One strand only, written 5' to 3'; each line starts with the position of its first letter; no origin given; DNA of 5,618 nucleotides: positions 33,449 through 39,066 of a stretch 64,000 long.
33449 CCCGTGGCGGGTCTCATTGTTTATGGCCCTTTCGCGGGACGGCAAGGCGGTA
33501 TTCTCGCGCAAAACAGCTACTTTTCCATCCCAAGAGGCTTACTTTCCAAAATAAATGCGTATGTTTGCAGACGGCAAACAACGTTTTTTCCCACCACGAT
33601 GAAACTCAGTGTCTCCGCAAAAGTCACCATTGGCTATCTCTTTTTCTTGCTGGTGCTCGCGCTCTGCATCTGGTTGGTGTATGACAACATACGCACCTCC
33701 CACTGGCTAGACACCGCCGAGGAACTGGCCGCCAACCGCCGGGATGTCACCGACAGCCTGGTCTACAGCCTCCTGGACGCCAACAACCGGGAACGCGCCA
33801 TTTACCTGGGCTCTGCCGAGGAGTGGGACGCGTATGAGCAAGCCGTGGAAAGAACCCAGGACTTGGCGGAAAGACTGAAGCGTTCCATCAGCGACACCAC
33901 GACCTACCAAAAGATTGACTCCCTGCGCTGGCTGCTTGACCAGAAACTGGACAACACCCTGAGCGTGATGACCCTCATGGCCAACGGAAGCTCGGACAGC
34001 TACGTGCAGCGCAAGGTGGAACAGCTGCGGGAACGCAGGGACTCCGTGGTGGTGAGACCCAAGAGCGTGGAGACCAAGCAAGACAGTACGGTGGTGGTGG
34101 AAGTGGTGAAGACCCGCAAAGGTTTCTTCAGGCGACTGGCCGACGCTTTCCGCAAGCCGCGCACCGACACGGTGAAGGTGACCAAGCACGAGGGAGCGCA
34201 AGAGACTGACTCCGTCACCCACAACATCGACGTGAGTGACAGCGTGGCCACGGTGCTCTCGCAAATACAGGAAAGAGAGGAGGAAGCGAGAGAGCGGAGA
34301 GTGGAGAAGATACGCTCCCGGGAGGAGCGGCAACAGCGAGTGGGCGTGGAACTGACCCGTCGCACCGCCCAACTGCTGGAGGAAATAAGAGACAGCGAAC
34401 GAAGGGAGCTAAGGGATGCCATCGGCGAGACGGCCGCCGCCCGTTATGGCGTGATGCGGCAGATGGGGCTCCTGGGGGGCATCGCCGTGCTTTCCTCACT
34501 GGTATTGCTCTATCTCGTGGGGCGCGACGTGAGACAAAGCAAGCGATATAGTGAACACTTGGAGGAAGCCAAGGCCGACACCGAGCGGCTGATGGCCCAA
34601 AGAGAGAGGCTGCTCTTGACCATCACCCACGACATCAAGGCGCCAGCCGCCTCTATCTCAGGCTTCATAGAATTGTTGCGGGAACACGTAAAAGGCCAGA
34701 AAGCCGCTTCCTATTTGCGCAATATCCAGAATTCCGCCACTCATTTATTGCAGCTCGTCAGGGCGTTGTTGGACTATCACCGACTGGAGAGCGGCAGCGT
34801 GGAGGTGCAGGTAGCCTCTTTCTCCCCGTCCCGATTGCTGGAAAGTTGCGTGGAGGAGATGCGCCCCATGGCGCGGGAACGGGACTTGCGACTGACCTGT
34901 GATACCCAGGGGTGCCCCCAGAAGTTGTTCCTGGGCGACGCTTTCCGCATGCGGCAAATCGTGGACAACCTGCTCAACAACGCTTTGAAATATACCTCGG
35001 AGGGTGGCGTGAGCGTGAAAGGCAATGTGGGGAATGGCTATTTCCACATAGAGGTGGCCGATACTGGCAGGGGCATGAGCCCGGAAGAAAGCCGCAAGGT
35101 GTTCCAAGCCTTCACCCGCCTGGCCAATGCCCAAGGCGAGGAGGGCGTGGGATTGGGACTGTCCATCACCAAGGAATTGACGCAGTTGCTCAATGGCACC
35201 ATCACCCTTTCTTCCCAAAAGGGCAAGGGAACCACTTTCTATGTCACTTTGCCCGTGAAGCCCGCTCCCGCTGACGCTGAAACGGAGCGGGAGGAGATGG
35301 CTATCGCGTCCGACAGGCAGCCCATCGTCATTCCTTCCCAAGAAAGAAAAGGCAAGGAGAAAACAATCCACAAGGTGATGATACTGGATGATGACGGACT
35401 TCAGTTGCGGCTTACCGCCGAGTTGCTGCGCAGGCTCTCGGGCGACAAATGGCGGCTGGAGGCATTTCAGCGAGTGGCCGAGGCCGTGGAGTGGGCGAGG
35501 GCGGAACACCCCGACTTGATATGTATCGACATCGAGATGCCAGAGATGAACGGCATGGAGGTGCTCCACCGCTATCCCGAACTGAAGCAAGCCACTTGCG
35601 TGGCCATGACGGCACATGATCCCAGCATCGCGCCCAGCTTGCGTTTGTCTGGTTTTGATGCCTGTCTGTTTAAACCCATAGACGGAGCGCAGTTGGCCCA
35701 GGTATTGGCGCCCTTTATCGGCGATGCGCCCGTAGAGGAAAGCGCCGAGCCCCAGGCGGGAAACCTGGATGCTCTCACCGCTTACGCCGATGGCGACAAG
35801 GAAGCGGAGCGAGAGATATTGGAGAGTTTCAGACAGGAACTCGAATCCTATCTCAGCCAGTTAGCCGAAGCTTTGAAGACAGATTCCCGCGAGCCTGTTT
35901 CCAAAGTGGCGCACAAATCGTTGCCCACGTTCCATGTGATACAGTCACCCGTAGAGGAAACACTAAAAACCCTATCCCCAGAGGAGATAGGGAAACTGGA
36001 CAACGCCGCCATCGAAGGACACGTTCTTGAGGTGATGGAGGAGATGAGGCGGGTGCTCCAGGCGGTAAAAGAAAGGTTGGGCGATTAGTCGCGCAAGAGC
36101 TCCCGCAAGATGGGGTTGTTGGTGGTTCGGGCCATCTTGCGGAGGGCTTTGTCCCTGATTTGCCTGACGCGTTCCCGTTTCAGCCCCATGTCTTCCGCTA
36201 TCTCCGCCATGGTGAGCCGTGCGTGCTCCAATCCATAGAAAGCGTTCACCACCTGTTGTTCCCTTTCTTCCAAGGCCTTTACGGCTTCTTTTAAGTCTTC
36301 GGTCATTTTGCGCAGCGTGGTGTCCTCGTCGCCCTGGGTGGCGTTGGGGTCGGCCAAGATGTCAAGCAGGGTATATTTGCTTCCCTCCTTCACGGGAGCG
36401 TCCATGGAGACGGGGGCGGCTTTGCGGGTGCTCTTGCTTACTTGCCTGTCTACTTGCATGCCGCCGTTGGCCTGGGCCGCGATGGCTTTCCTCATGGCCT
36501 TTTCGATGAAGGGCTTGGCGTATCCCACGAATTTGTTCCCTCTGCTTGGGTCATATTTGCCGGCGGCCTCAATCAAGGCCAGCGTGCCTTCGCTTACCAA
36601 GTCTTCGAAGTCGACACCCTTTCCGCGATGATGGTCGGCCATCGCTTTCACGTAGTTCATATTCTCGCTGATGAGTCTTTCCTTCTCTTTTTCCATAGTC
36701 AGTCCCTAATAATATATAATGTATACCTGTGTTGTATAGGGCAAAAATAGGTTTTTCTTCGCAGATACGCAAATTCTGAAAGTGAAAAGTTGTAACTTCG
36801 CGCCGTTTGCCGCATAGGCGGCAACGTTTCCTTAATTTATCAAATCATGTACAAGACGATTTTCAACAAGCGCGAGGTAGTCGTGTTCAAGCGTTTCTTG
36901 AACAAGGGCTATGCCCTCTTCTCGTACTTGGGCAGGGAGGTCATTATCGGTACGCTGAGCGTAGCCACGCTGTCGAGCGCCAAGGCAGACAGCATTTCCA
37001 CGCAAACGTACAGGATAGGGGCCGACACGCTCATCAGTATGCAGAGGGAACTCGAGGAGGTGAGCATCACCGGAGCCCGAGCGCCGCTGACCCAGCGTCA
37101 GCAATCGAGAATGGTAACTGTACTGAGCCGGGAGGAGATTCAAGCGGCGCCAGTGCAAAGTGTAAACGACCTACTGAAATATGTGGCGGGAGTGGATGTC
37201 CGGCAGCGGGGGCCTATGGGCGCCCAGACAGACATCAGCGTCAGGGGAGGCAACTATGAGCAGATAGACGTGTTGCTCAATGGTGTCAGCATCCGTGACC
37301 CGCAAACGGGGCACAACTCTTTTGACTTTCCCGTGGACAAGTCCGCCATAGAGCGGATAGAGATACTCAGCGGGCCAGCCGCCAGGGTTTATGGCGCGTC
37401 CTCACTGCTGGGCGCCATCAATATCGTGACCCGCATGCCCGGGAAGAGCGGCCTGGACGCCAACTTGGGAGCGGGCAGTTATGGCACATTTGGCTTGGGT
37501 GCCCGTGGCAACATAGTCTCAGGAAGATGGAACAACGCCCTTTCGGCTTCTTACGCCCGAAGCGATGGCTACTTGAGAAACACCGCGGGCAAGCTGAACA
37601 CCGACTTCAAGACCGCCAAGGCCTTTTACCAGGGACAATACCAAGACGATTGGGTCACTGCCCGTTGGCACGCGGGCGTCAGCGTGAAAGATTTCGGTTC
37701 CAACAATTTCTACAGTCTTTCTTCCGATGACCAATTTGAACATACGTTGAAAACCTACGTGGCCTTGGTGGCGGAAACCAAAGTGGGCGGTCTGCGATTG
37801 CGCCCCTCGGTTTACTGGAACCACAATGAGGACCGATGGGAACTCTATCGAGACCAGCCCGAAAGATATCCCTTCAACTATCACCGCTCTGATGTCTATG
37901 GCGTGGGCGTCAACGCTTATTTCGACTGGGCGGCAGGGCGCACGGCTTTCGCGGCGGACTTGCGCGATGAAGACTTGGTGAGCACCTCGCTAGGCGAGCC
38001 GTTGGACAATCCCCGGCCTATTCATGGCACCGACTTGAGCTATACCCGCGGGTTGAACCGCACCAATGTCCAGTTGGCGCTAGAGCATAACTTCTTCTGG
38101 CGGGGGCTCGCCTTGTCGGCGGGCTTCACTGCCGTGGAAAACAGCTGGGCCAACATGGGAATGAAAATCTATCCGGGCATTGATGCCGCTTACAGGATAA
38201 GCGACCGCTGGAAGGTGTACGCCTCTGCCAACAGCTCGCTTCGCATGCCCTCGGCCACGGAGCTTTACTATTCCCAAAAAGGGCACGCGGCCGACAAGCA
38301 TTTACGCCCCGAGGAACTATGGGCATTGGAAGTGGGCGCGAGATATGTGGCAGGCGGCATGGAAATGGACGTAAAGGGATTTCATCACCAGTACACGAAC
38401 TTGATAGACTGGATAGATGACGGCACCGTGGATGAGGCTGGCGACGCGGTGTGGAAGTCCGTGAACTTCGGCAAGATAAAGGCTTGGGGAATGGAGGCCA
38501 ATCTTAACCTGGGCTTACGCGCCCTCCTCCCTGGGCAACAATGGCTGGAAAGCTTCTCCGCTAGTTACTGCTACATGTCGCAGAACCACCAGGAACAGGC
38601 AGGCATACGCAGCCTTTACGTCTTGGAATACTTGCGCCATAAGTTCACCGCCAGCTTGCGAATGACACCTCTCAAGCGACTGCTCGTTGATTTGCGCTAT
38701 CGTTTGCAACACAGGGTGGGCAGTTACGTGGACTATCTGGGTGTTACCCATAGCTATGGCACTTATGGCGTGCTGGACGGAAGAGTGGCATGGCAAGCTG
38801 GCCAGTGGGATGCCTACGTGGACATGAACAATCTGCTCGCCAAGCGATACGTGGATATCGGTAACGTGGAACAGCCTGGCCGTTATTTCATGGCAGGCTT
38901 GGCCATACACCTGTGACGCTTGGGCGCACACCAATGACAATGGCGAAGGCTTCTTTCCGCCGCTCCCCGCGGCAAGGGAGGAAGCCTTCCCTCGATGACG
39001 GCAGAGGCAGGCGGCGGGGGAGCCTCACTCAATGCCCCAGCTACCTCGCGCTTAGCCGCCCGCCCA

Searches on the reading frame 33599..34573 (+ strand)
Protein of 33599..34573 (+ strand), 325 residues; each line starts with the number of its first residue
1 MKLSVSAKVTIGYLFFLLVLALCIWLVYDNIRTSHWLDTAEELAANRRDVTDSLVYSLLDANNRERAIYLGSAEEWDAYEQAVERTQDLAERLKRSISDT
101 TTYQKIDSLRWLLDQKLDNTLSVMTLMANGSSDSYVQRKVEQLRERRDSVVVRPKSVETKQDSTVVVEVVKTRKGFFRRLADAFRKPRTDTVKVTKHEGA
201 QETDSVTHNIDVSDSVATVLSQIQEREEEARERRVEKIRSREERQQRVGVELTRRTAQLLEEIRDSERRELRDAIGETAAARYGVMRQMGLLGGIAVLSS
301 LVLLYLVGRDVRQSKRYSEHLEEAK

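Call 42: search_protein_families(library=pfam, max_evalue=10, proteins=[window:33683-34462:+])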
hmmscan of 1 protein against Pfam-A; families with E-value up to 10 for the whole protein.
seq(260 aa): 2 families
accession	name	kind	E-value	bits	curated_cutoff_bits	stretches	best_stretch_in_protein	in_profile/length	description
PF19812.4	DUF6295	-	0.2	12.4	25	1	212-233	50-71/87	Family of unknown function (DUF6295)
PF20285.3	CTD9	-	0.21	12.5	27.9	0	151-234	5-88/113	C-terminal domain 9 of the ABC-three component (ABC-3C) systems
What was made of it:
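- Tried and rejected: Pfam on the kinase's periplasmic domain found nothing (call 42).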

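Call 54: find_homologous_proteins(query=window:33599-34573:+, max_evalue=0.00001)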
Query seq(325 aa) (325 aa): 17 proteins with E <= 0.00001 among 7218 candidates.
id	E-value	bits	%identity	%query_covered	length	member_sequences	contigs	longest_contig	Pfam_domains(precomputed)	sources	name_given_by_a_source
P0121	8.9e-197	670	100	99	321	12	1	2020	-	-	-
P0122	2.2e-57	213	100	32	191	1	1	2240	-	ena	-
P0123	1.8e-56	210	36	98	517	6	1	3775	PF02518.32,PF00512.32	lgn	-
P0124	9.5e-56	207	35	100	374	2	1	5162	-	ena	-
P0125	7.7e-55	204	35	100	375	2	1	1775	-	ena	-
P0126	6.5e-51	191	35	96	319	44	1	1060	-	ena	-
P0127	3.2e-39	153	38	69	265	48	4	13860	-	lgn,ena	-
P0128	6.4e-39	152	38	69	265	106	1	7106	-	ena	-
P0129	1.6e-36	144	38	60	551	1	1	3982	PF02518.32,PF00512.32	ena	-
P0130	1.8e-36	144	31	98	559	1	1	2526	PF02518.32,PF00512.32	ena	-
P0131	1.0e-31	128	31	99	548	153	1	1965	PF02518.32,PF00512.32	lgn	-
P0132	2.8e-31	127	33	71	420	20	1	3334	PF00512.32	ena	-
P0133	1.3e-30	125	33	71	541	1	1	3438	PF02518.32,PF00512.32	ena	-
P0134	1.3e-30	125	33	71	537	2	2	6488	PF02518.32,PF00512.32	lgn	-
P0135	3.4e-30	123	32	71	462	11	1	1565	PF02518.32,PF00512.32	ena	-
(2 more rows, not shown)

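Call 63: predict_structure(alignment_id=A3)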
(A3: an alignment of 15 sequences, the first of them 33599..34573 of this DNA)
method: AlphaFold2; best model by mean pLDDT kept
length: 325 residues; sequences in the alignment: 15
mean_pLDDT: 59.5   pTM: 0.40
mean pLDDT of the five models: 59.5, 59.3, 58.7, 56.3, 53.2
residues with pLDDT >= 90: 0; 70-90: 108; 50-70: 127; < 50: 90
segments of 3 or more residues with pLDDT < 50: 1-4, 135-137, 146-221
pLDDT, mean of each block of 10 residues (from residue 1): 56 77 75 70 73 70 60 63 74 72 68 65 59 49 46 32 29 33 31 31 32 43 54 66 68 68 73 69 69 76 78 71 65
secondary structure, 60 per line:
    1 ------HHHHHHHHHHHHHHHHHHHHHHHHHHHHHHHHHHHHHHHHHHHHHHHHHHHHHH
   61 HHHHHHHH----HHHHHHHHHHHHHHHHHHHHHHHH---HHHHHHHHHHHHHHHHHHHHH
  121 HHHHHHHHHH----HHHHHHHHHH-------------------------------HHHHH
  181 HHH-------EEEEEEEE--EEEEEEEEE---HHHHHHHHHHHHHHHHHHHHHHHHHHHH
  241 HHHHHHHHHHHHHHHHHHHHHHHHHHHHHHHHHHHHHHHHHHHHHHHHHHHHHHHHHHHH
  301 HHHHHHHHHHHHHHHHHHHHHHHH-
elements in order: H7-68 H73-96 H100-130 H135-144 H176-183 E191-198 E201-209 H213-324
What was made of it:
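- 34034..34261 (+): Kinase residues 146-221: a conserved, low-confidence (probably flexible) insert in the helical periplasmic sensor. It carries sequons at D148, D162, D190, D204 and D214 and the invariant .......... segment. AlphaFold model: pLDDT about 30 here, flanked by helices (call 63).
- Tried and rejected: The AlphaFold model of the sensor has low confidence, pLDDT 59.5 (call 63).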

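Call 72: fold_search(model_id=the predicted structure, library=pdb)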
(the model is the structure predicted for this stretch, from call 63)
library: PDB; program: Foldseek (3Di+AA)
matches with E <= 10: 321; with E <= 0.001: 0
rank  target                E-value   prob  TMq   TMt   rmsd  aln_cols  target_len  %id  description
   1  8i7r_Cd               3.6e-02  0.80  0.26  0.30  50.2       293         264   12  In situ structure of axonemal doublet microtubules in mouse sperm with 48-nm repeat (released 2023-10-11)
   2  9cpc_3H               4.8e-02  0.87  0.27  0.29  49.8       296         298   11  Atomic model of porcine brain ventricles cilia doublet microtubule (48-nm periodicity) (released 2024-10-23)
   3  9cpc_3R               7.7e-02  0.89  0.28  0.34  48.6       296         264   11  Atomic model of porcine brain ventricles cilia doublet microtubule (48-nm periodicity) (released 2024-10-23)
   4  8i7o_C7               9.0e-02  0.60  0.21  0.27  48.9       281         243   12  In situ structure of axonemal doublet microtubules in mouse sperm with 16-nm repeat (released 2023-10-11)
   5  8i7o_Cc               1.2e-01  0.72  0.28  0.33  49.9       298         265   13  In situ structure of axonemal doublet microtubules in mouse sperm with 16-nm repeat (released 2023-10-11)
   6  4tql_B                1.2e-01  0.66  0.24  0.32  36.3       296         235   10  Computationally designed three helix bundle (released 2014-10-15)
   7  3nzz_A                2.3e-01  0.35  0.22  0.24  23.0       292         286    9  Crystal Structure of the Salmonella Type III Secretion System Tip Protein SipD (released 2010-11-17)
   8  3o00_A                2.8e-01  0.38  0.23  0.25  22.4       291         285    8  Crystal Structure of the Salmonella Type III Secretion System Tip Protein SipD-C244S (released 2010-11-17)
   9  3o01_A                2.9e-01  0.35  0.22  0.24  23.2       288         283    8  The Crystal Structure of the Salmonella Type III Secretion System Tip Protein SipD in Complex with Deoxycholate (released 2010-11-17)
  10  3o02_A                2.9e-01  0.35  0.22  0.24  23.2       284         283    8  The Crystal Structure of the Salmonella Type III Secretion System Tip Protein SipD in Complex with Chenodeoxycholate (released 2010-11-17)
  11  8iyj_S5               3.1e-01  0.51  0.27  0.28  50.4       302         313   13  Cryo-EM structure of the 48-nm repeat doublet microtubule from mouse sperm (released 2023-07-05)
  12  9fqr_FA               3.1e-01  0.15  0.16  0.17  47.2       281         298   14  96-nm repeat of axonemal doublet microtubules from bovine sperm (released 2025-03-26)
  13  7ung_A3               3.7e-01  0.54  0.28  0.28  50.2       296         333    9  48-nm repeat of the human respiratory doublet microtubule (released 2022-10-05)
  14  8i7r_Fc               3.7e-01  0.47  0.30  0.31  52.0       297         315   12  In situ structure of axonemal doublet microtubules in mouse sperm with 48-nm repeat (released 2023-10-11)
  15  8iyj_V4               3.9e-01  0.54  0.30  0.33  49.5       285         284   10  Cryo-EM structure of the 48-nm repeat doublet microtubule from mouse sperm (released 2023-07-05)
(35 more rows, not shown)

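Call 79: search_protein_representatives(protein=window:33680-34468:+)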
Query: 263 residues. Proteins with E-value up to 0.001 (for the whole library): 158; up to 1e-10: 85; up to 1e-30: 28. The best 150 are listed.
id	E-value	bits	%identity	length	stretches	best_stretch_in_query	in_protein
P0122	4.0e-58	213.3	99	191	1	71-176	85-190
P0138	6.8e-54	199.4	43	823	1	1-259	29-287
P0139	1.7e-53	198.1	42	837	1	1-260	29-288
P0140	2.4e-47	178.0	40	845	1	1-258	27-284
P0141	2.5e-47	177.9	38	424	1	1-263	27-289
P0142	5.8e-47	176.7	40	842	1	10-259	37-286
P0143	1.3e-46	175.6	37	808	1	1-260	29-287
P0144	1.4e-46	175.5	39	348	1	1-258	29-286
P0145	1.8e-46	175.1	42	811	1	1-258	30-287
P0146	3.0e-46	174.4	38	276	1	1-241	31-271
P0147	1.1e-45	172.5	41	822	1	8-263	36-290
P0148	8.6e-45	169.6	41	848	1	1-255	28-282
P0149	1.5e-44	168.9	39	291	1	1-245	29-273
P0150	1.7e-44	168.7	38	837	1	12-260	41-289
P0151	2.1e-43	165.1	36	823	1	10-251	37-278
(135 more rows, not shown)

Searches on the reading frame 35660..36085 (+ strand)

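Call 84: search_protein_families(library=pfam, max_evalue=10, proteins=[window:35660-36085:+])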
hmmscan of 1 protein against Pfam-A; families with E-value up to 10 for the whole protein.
window:35660-36085:+ (142 aa): 7 families
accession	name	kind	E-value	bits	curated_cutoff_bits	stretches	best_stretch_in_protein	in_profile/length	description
PF01627.28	Hpt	-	0.0021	18.7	24.6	1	52-86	1-35/84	Hpt domain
PF01702.25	TGT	-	0.0039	16.8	26.3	1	36-140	133-225/357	Queuine tRNA-ribosyltransferase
PF06777.17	HBB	-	0.004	17.3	30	1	51-133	59-142/190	Helical and beta-bridge domain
PF07730.19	HisKA_3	-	0.12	13.4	24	0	116-138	43-65/68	Histidine kinase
PF07524.19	Bromo_TP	-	0.2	12.1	24.6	1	47-73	22-48/77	Bromodomain associated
PF06148.17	COG2_N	-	0.28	11.7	24.3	1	51-72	25-46/75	COG2 N-terminal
PF08776.16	VASP_tetra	-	2.2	8.3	25.8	1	124-138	10-24/36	VASP tetramerisation domain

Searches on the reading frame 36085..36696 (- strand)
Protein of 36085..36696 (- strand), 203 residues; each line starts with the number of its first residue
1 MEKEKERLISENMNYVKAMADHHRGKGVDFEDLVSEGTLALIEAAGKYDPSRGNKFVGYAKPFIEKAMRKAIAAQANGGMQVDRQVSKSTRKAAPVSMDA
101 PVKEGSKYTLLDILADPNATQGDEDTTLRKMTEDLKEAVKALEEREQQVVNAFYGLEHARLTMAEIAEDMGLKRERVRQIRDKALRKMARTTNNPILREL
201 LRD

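Call 10: search_protein_families(library=pfam, proteins=[window:36085-36696:-])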
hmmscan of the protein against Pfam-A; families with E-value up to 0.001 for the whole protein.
window:36085-36696:- (203 aa): 4 families
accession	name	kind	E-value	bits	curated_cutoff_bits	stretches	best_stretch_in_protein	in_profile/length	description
PF04542.20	Sigma70_r2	-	7.6e-13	48.5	24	1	8-75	1-68/71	Sigma-70 region 2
PF04545.22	Sigma70_r4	-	3.8e-12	46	24.1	1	139-188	2-48/50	Sigma-70, region 4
PF04849.18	HAP1_N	-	2e-05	24.4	33.9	1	93-183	146-237/307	HAP1 N-terminal conserved region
PF04539.22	Sigma70_r3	-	0.00014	22.3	25.3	0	162-184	22-44/78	Sigma-70 region 3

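Call 31: search_protein_families(library=ncbifam, max_evalue=0.01, proteins=[window:36085-36696:-])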
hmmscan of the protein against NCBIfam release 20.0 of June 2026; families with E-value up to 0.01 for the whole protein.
window:36085-36696:- (203 aa): 60 families (the best 25 are shown)
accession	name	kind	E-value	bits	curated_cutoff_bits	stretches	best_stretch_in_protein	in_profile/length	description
TIGR02393.1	RpoD_Cterm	equivalog_domain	2.1e-37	129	354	2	89-201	124-237/238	RNA polymerase sigma factor RpoD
TIGR02997.1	Sig70-cyanoRpoD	subfamily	1.8e-35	122.6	384.5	2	89-188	198-297/298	RNA polymerase sigma factor, RpoD/SigA family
TIGR02394.1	rpoS_proteo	equivalog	3.2e-34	118.7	378.7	2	93-192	174-274/285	RNA polymerase sigma factor RpoS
NF004207.0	PRK05657.1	equivalog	9.4e-33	113.9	394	2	96-193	220-318/329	RNA polymerase sigma factor RpoS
NF005643.0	PRK07406.1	equivalog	1.4e-31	109.9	500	2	3-76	160-233/397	RNA polymerase sigma factor RpoD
NF006666.0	PRK09210.1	equivalog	2.7e-30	105.9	572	2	93-199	260-367/370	RNA polymerase sigma factor RpoD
NF005920.0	PRK07921.1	subfamily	5.4e-30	104.5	464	2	91-193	216-319/328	RNA polymerase sigma factor SigB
NF004564.0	PRK05901.2-2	equivalog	5.1e-29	101.3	617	2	7-77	252-322/500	RNA polymerase sigma factor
NF004566.0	PRK05901.2-4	equivalog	6e-29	101.5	531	2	94-200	333-442/448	RNA polymerase sigma factor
NF041931.2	MzaA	equivalog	1.4e-28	100.2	800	2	2-76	474-548/726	MZA anti-phage system associated sigma-70 family RNA polymerase sigma factor MzaA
NF004208.0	PRK05658.1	equivalog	4.2e-28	98.7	555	2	84-201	513-629/631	RNA polymerase sigma factor RpoD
NF004615.0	PRK05949.1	subfamily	7.2e-26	90.8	530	2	2-77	90-165/327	RNA polymerase sigma factor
NF004561.0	PRK05901.1-3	equivalog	7.7e-26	91.3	582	2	3-77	299-373/537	RNA polymerase sigma factor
NF004562.0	PRK05901.1-4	equivalog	3.8e-25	88.4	779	2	93-199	444-551/571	RNA polymerase sigma factor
NF005785.0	PRK07598.1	equivalog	9.2e-25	87.3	554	2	3-76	175-248/415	RNA polymerase sigma factor SigC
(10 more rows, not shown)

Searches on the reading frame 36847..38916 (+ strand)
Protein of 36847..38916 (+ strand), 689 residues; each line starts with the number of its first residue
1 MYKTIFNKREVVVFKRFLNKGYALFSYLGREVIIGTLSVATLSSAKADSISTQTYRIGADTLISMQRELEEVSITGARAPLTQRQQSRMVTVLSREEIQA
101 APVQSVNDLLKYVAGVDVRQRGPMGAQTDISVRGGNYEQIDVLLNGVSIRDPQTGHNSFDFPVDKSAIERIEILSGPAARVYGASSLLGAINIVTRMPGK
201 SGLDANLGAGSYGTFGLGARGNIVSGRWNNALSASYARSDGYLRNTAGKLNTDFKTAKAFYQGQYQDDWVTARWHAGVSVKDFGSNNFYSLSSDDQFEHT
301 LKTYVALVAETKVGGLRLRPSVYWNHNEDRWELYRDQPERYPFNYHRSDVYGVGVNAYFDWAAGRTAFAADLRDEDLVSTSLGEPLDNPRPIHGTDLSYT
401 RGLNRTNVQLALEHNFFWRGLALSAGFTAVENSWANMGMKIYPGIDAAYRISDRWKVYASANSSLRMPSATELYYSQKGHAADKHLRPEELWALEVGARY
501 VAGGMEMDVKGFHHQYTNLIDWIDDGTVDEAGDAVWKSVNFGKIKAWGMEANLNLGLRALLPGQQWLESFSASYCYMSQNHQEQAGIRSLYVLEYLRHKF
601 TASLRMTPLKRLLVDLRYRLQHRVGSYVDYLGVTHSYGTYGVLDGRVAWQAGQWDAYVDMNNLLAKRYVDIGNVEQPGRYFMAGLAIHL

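Call 10: search_protein_families(library=pfam, proteins=[window:36847-38916:+])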
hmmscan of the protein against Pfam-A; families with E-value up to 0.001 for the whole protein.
window:36847-38916:+ (689 aa): 2 families
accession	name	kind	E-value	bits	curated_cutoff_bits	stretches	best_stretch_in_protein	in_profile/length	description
PF00593.30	TonB_dep_Rec_b-barrel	-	3.6e-22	80.3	27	1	223-663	23-436/436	TonB dependent receptor-like, beta-barrel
PF07715.20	Plug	-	1.1e-21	77.8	23.9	1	83-189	2-106/107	TonB-dependent Receptor Plug Domain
